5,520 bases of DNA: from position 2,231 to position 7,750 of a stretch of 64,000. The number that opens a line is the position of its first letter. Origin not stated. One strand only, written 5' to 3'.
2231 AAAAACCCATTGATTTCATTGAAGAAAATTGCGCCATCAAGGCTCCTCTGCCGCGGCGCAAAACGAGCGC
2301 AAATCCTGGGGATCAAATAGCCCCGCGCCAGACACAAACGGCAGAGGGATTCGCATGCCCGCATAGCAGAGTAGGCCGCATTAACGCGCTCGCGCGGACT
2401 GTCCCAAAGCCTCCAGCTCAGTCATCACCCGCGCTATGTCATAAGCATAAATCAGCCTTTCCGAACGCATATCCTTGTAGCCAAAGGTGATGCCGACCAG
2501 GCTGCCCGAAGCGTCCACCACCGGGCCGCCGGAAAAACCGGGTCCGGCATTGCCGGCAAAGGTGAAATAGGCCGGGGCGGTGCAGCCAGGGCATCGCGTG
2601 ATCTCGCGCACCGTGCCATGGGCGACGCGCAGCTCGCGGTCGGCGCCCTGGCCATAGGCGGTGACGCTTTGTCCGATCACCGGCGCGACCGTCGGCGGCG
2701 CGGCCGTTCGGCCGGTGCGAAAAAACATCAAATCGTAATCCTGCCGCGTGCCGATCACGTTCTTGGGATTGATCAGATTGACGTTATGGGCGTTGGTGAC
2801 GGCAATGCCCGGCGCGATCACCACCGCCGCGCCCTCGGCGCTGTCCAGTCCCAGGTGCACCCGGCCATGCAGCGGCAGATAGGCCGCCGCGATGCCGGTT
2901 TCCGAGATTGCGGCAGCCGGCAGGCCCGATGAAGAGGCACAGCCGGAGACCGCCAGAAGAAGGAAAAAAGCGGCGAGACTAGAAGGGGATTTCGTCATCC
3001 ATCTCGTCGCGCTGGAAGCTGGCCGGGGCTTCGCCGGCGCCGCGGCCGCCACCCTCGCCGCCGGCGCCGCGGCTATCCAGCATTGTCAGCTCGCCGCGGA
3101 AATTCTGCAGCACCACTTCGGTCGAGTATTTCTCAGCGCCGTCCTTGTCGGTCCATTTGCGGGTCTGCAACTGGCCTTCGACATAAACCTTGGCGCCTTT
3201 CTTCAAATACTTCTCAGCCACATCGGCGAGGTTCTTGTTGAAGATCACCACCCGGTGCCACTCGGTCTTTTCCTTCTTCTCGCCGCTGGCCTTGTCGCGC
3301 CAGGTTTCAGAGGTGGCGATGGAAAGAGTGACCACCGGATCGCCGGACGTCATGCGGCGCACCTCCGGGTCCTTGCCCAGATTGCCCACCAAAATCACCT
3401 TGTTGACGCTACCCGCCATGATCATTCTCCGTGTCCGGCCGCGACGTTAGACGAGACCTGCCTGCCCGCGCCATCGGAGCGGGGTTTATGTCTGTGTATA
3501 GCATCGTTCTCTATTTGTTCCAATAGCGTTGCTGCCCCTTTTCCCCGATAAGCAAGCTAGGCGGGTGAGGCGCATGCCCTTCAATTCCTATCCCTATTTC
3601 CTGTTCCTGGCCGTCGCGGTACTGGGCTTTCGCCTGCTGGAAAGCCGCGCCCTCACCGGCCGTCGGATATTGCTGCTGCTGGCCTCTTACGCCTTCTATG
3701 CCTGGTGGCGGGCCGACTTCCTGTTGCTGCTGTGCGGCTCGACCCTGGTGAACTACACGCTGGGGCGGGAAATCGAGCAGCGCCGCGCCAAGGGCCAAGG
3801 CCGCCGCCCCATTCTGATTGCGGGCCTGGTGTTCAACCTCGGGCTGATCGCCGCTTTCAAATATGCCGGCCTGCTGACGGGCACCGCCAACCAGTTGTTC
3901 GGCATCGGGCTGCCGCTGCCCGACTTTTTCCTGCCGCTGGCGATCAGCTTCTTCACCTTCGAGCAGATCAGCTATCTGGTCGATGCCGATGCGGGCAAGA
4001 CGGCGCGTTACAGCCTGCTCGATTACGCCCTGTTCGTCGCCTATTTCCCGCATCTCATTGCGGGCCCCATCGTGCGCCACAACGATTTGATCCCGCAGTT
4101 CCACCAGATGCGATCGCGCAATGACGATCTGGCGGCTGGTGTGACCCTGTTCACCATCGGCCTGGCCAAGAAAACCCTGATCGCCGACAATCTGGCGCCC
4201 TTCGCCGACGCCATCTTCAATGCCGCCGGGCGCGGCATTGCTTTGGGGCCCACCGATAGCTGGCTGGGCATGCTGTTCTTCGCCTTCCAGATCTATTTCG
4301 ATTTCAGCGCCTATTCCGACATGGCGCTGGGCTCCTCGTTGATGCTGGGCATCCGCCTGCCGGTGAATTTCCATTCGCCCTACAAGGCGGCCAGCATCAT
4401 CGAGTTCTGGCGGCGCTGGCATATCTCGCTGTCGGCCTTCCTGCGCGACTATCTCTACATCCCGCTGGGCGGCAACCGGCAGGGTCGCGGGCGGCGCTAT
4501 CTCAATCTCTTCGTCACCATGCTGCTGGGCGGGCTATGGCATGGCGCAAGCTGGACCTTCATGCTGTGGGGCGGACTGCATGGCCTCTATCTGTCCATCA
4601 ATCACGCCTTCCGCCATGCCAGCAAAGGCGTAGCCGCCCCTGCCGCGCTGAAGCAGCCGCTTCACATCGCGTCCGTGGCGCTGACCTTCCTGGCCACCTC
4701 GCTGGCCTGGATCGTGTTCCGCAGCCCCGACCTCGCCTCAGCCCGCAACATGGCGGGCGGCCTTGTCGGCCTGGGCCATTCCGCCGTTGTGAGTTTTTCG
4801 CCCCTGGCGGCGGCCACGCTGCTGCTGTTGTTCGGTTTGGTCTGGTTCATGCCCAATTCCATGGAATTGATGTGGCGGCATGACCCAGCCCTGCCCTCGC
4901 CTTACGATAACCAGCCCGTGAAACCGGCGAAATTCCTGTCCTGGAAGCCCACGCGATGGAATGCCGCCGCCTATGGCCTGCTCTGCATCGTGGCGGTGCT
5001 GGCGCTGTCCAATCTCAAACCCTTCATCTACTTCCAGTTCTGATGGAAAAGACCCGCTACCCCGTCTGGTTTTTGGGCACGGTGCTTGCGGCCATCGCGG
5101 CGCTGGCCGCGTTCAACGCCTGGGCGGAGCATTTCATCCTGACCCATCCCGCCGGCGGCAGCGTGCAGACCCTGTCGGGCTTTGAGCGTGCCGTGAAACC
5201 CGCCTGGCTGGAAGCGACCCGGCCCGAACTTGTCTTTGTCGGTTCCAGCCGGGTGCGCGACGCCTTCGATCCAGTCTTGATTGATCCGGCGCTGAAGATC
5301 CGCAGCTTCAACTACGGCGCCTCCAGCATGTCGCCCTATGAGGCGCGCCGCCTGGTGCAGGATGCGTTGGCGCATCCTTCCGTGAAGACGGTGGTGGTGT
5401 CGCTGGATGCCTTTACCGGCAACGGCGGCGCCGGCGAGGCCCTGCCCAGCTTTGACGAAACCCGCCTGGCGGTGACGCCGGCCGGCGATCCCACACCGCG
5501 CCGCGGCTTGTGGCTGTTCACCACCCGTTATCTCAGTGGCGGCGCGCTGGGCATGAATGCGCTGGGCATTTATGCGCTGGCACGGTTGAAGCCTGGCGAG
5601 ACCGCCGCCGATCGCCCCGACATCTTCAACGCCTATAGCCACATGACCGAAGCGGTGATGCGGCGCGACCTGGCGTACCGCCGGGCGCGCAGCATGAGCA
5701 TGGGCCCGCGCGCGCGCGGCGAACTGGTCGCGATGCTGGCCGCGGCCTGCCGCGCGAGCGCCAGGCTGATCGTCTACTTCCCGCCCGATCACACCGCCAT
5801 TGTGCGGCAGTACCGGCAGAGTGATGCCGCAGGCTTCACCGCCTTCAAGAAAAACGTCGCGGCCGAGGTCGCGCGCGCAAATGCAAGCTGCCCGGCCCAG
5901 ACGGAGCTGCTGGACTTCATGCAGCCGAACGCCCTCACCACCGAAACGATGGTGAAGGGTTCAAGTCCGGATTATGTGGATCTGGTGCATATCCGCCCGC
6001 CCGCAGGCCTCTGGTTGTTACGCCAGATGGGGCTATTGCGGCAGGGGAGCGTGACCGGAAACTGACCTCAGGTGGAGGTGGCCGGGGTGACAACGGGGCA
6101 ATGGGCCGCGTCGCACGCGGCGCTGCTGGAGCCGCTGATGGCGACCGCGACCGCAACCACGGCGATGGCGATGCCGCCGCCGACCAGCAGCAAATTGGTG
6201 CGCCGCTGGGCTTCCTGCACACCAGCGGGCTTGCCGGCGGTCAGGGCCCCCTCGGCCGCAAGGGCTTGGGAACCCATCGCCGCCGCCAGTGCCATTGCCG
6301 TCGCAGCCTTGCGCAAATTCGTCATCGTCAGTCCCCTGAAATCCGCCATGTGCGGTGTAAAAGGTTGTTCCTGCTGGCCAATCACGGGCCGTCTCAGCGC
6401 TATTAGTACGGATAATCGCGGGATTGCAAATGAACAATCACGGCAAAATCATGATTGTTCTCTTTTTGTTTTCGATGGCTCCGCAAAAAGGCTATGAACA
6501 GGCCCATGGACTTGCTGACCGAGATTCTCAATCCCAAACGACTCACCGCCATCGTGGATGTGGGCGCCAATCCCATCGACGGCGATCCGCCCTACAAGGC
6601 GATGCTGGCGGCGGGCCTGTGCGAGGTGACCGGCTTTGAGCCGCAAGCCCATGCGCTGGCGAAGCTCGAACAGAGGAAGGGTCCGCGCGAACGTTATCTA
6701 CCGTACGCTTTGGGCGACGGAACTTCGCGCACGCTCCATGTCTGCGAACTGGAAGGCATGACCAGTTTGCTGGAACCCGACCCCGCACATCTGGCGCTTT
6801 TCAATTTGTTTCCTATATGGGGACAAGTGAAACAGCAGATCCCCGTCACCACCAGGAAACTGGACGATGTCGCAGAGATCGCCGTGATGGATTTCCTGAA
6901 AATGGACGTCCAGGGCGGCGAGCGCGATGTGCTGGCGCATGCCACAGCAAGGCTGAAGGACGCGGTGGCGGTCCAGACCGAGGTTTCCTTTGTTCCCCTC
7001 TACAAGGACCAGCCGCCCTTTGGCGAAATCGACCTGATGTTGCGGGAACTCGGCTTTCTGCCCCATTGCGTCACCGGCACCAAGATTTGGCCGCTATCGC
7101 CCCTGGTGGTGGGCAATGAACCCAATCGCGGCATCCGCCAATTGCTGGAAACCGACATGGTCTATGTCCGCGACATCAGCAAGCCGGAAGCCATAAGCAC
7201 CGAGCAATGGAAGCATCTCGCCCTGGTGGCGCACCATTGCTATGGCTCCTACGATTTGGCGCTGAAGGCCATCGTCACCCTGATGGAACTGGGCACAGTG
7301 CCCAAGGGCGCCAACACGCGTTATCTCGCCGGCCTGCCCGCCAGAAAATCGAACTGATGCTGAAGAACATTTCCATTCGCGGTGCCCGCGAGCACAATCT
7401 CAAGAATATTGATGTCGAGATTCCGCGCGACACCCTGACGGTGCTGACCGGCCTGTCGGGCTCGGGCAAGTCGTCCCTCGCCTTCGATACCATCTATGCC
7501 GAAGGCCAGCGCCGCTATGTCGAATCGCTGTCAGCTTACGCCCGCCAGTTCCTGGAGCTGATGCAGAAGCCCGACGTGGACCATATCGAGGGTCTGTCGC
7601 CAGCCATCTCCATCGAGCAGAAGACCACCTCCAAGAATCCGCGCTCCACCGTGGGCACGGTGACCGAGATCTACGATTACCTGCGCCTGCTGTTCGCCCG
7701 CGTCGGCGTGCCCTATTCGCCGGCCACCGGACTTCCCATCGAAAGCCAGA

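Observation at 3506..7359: Split ssb-uvrA SOS locus: duplicated LexA box and a methyltransferase coupled to uvrA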

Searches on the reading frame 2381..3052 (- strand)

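Call 6: search_protein_families(library=pfam, proteins=[window:2381-3052:-])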
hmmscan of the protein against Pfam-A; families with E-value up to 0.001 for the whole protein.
window:2381-3052:- (223 aa): 1 family
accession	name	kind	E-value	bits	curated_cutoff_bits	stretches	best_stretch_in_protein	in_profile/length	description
PF13365.12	Trypsin_2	-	1.3e-10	42.7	27.6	1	97-188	43-144/144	Trypsin-like peptidase domain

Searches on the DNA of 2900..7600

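Call 40: search_rna_families(source=window, start=2900, end=7600, threshold=evalue, max_evalue=1)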
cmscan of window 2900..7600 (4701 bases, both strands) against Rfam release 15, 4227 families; matches with E-value up to 1: 1.
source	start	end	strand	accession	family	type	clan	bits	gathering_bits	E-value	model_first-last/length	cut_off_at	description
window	6077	6137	-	RF02802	PyrR204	Gene; snRNA; snoRNA; HACA-box;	-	20.6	71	0.8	1-57/57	no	Pyrobaculum sRNA 204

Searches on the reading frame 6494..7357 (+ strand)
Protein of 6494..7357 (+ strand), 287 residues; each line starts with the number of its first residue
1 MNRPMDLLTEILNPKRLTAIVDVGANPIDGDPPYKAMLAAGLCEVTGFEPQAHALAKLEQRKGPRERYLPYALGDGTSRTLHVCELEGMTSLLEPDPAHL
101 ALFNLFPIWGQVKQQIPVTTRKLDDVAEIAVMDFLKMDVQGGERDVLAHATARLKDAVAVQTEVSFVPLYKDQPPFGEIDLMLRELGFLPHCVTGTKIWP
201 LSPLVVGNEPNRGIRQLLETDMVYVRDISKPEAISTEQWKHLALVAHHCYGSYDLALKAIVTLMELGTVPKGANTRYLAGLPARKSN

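Call 6: search_protein_families(library=pfam, proteins=[window:6494-7357:+])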
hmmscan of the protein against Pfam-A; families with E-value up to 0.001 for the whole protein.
window:6494-7357:+ (287 aa): 1 family
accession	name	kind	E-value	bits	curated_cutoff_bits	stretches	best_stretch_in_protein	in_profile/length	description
PF05050.19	Methyltransf_21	-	1.2e-19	71.6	22.7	1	22-189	1-172/173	Methyltransferase FkbM domain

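Call 25: find_related_loci(query=window:6506-7357:+, collection=genome_contigs, flank=6000)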
Query window:6506-7357:+ (283 aa) in genome_contigs; peptide patterns used: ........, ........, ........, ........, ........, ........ (x = any residue, [..] = any of these).
89 stretches matched a pattern; 63 encode a relative of the query (tblastn E <= 1e-3); 60 distinct loci.
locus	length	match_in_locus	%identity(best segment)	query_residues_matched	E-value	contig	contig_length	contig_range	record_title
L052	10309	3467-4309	85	1-283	4e-166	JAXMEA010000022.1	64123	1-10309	MAG: Alphaproteobacteria bacterium isolate STL-PRO50 C1.85.fa-22, whole genome shotgun sequence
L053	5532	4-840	86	1-281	3e-165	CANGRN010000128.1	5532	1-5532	MAG: Alphaproteobacteria bacterium isolate Jr-7aug17-80 genome assembly, contig: Jr-7aug17-C26659, whole genome shotgun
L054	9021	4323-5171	84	1-283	1e-162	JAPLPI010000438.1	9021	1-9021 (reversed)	MAG: Alphaproteobacteria bacterium isolate LacPavin_0920_WC57_MAG_62_7 LacPavin_0920_WC57_scaffold_130749, whole genome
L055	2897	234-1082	81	1-283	6e-170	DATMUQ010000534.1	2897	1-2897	MAG TPA_asm: Terriglobales bacterium isolate SMAG_U13044 k141_164515, whole genome shotgun sequence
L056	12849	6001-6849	79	1-283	7e-159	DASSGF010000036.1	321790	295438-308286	MAG TPA_asm: Rhizomicrobium sp. isolate SMAG_U1025 k141_1295827, whole genome shotgun sequence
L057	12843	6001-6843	80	1-283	4e-156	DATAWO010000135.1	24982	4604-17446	MAG TPA_asm: Rhizomicrobium sp. isolate SMAG_U5627 k141_1343552, whole genome shotgun sequence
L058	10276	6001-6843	80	1-283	1e-154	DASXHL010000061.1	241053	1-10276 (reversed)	MAG TPA_asm: Rhizomicrobium sp. isolate SMAG_U5192 k141_3364829, whole genome shotgun sequence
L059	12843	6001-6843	78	3-283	6e-152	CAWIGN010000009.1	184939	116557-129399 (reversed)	MAG: uncultured Alphaproteobacteria bacterium isolate MFD05442.bin.2.271 genome assembly, contig: contig_35405, whole ge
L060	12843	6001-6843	78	1-283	6e-151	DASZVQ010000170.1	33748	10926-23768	MAG TPA_asm: Rhizomicrobium sp. isolate SMAG_U6135 k141_480889, whole genome shotgun sequence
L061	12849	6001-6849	78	1-283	1e-150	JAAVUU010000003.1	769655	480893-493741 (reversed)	Rhizobiales bacterium dw_265 3, whole genome shotgun sequence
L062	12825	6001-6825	78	3-277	6e-148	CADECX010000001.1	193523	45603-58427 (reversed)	MAG: uncultured Alphaproteobacteria bacterium isolate Alphaproteobacteria sp. RBC027 genome assembly, contig: MAG027_1,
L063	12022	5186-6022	75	1-279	6e-147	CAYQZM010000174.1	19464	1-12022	MAG TPA_asm: uncultured Rhizobium sp. isolate binchicken_co84_379 genome assembly, contig: k141_1052362, whole genome sh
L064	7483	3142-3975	76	3-280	7e-147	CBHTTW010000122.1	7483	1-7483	MAG TPA_asm: uncultured Alphaproteobacteria bacterium isolate ERR14722427_binner13_Refined_35 genome assembly, contig: E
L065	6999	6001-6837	75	3-281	1e-146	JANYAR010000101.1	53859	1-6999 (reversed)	MAG: Alphaproteobacteria bacterium isolate GL140_5_metabat_337 GL140_5_k141_3007381, whole genome shotgun sequence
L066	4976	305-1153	74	1-283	1e-145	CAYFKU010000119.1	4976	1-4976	MAG TPA_asm: uncultured Rhizobium sp. isolate ERP107066_co1_420 genome assembly, contig: NODE_24825_length_4976_cov_5.40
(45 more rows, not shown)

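Call 41: search_protein_families(library=ncbifam, proteins=[window:6506-7357:+], max_evalue=0.01)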
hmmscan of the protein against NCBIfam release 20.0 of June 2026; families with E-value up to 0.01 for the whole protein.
window:6506-7357:+ (283 aa): 1 family
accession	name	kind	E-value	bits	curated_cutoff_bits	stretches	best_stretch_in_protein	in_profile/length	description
TIGR01444.1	fkbM_fam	subfamily_domain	3.9e-15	56.5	37.7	1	16-158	2-140/143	FkbM family methyltransferase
